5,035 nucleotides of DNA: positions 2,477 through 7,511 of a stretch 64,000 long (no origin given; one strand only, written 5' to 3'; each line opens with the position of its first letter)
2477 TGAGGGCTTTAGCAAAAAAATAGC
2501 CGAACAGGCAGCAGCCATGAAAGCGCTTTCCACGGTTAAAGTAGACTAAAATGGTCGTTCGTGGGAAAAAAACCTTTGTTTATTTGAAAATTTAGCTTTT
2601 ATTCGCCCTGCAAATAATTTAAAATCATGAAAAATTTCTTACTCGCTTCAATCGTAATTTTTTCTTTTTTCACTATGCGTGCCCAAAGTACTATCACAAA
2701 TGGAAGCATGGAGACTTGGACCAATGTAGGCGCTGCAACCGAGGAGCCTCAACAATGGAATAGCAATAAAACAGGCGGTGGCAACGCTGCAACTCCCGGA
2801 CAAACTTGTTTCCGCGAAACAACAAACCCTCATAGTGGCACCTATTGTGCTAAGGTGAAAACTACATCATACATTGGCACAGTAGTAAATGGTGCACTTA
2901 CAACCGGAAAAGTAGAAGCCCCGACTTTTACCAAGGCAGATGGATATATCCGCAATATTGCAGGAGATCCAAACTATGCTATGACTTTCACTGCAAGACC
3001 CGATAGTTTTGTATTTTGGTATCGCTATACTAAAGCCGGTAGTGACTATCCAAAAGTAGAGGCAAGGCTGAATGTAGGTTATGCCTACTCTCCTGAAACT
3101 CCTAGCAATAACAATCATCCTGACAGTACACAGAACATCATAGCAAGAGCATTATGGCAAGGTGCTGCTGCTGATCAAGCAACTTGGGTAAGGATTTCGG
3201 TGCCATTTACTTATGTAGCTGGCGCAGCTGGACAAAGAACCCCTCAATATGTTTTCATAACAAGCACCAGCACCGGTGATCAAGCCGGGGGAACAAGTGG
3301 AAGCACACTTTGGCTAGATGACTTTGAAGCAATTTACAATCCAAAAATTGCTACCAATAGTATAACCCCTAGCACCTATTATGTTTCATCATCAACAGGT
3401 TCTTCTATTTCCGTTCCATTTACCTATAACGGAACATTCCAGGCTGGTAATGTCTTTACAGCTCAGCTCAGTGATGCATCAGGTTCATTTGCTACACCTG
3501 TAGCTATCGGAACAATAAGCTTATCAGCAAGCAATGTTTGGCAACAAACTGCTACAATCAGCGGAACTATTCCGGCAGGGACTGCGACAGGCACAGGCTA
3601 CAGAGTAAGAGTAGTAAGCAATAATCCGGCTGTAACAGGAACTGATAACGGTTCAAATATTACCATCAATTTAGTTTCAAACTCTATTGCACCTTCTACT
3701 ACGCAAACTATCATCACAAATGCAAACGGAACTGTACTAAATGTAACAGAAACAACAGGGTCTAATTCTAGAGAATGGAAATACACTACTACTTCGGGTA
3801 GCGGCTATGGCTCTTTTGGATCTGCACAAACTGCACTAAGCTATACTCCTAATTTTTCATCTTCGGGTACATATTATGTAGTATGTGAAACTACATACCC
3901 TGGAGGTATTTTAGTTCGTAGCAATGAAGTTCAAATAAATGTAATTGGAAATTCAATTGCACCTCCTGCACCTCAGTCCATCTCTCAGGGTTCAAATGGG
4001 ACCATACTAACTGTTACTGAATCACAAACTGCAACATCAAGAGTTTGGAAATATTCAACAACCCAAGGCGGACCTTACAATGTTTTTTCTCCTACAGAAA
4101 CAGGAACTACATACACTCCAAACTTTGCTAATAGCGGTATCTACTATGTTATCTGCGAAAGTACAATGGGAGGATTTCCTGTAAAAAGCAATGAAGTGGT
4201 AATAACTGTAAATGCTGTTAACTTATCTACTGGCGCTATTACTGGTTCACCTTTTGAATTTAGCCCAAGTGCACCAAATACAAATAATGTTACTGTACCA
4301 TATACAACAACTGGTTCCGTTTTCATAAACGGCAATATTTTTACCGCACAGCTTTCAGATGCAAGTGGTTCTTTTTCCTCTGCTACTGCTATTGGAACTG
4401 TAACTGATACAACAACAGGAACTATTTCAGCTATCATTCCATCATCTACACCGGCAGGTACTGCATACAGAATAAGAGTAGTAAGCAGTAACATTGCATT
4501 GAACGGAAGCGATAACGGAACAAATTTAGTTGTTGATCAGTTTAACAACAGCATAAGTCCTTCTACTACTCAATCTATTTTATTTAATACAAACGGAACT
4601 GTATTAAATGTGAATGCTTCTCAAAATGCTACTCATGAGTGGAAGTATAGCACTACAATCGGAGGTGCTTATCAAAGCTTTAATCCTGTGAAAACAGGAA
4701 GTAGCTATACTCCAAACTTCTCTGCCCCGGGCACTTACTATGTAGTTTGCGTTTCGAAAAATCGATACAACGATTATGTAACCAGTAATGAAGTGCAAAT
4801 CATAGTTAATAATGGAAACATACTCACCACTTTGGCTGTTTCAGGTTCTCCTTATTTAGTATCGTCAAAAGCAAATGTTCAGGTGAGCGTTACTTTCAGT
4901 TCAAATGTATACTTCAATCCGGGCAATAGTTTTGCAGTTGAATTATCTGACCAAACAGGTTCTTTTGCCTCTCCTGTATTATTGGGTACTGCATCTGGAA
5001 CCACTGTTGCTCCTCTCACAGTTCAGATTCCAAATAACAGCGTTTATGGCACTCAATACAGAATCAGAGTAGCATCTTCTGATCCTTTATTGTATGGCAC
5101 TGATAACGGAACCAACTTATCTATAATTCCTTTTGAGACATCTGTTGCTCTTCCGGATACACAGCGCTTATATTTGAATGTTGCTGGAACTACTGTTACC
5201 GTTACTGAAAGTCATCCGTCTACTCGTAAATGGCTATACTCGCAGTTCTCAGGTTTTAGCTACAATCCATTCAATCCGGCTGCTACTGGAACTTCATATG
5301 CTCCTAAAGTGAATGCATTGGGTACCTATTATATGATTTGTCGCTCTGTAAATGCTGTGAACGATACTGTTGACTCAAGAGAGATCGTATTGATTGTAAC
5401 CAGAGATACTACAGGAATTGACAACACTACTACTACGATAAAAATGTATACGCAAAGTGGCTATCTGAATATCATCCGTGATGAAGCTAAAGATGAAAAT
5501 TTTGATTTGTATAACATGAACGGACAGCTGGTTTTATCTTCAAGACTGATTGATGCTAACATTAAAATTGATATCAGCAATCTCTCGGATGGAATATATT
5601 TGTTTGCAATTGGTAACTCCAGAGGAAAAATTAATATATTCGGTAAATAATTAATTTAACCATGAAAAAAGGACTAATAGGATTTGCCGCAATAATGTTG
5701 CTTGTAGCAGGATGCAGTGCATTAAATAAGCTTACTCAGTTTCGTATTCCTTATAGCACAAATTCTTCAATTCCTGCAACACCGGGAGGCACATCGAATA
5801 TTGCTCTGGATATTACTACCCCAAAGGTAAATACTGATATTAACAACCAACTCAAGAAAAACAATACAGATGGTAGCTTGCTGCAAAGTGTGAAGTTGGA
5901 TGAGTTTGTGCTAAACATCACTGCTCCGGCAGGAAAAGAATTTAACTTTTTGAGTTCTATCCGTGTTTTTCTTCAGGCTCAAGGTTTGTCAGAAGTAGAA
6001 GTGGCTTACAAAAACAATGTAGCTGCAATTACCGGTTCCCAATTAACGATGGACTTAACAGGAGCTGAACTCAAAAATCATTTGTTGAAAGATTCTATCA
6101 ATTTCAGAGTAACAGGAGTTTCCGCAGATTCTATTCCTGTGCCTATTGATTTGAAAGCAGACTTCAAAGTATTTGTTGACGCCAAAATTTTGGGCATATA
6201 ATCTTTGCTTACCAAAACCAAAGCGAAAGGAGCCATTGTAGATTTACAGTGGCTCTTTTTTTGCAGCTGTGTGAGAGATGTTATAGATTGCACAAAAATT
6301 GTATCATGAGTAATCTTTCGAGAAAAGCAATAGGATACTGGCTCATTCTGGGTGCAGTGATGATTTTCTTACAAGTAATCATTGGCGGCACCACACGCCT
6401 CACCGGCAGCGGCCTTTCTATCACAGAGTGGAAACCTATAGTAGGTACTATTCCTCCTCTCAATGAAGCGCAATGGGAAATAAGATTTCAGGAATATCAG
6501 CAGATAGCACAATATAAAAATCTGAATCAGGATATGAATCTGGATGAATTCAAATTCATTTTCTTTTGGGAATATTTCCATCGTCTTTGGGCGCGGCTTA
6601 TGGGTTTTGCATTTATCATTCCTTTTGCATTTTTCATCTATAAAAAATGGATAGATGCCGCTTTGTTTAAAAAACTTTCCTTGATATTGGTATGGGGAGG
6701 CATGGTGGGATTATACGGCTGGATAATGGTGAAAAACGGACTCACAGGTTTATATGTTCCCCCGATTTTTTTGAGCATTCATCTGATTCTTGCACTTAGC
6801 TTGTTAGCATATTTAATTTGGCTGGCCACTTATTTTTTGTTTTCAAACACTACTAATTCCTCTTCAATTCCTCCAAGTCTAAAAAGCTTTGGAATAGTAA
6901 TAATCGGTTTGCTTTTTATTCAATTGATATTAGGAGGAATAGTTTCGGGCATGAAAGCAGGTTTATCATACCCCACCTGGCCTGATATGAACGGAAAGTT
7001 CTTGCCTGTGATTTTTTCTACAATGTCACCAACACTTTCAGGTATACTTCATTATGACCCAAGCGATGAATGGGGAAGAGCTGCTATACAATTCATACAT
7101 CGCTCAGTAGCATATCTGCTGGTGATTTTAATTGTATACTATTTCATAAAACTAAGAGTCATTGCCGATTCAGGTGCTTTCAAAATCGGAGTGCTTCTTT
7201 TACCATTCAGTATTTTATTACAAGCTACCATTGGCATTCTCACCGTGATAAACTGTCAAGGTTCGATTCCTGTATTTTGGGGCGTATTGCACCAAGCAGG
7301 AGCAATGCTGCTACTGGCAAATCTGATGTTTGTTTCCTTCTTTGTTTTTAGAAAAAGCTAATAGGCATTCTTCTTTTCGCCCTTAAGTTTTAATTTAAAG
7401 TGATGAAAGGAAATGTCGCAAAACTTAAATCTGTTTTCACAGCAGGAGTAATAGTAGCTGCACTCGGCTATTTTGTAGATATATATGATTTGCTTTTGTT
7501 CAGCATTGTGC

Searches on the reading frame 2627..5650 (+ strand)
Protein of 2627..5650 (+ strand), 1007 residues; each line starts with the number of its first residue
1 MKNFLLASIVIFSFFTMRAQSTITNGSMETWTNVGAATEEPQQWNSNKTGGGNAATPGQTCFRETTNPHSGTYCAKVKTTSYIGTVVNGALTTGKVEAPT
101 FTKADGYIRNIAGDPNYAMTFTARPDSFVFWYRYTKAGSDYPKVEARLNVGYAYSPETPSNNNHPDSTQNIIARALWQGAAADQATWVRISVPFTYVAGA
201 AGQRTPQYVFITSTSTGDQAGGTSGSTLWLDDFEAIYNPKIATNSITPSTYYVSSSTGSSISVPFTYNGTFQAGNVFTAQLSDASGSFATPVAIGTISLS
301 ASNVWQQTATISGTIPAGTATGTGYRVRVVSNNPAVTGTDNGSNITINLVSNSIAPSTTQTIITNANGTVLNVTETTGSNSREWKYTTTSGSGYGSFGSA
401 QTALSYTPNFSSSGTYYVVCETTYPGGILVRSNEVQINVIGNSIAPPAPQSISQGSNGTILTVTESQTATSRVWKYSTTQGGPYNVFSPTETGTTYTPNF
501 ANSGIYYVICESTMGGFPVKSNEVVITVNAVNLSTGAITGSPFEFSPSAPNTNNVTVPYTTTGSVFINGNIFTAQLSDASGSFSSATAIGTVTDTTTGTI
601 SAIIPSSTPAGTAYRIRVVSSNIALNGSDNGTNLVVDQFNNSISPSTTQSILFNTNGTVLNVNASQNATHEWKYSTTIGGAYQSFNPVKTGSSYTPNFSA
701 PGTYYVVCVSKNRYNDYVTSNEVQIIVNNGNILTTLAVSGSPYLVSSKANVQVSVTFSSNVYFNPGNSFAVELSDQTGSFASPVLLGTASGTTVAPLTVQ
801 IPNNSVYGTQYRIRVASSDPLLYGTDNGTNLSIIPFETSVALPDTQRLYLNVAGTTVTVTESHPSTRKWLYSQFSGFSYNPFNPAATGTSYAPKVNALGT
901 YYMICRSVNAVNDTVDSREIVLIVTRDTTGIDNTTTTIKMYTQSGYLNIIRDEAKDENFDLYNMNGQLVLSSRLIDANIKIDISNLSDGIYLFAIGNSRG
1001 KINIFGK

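Call 73: search_protein_families(library=pfam, proteins=[window:2627-5650:+], max_evalue=0.00001)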
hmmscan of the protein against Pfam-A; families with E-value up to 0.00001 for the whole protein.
window:2627-5650:+ (1007 aa): 2 families
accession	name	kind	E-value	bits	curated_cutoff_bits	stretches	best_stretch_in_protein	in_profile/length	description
PF13201.12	PCMD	-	2.2e-12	47.6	28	1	28-234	13-232/234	Putative carbohydrate metabolism domain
PF18962.6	Por_Secre_tail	-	3.6e-07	30.8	27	1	945-1000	8-67/75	Secretion system C-terminal sorting domain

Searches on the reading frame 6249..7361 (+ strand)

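Call 46: search_protein_families(library=pfam, proteins=[window:6249-7361:+], max_evalue=0.001)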
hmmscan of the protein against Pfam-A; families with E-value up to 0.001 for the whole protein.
window:6249-7361:+ (370 aa): 1 family
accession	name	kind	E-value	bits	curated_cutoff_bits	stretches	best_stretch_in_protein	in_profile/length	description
PF02628.20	COX15-CtaA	-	3.7e-86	289.5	29.9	1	30-359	2-321/322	Cytochrome oxidase assembly protein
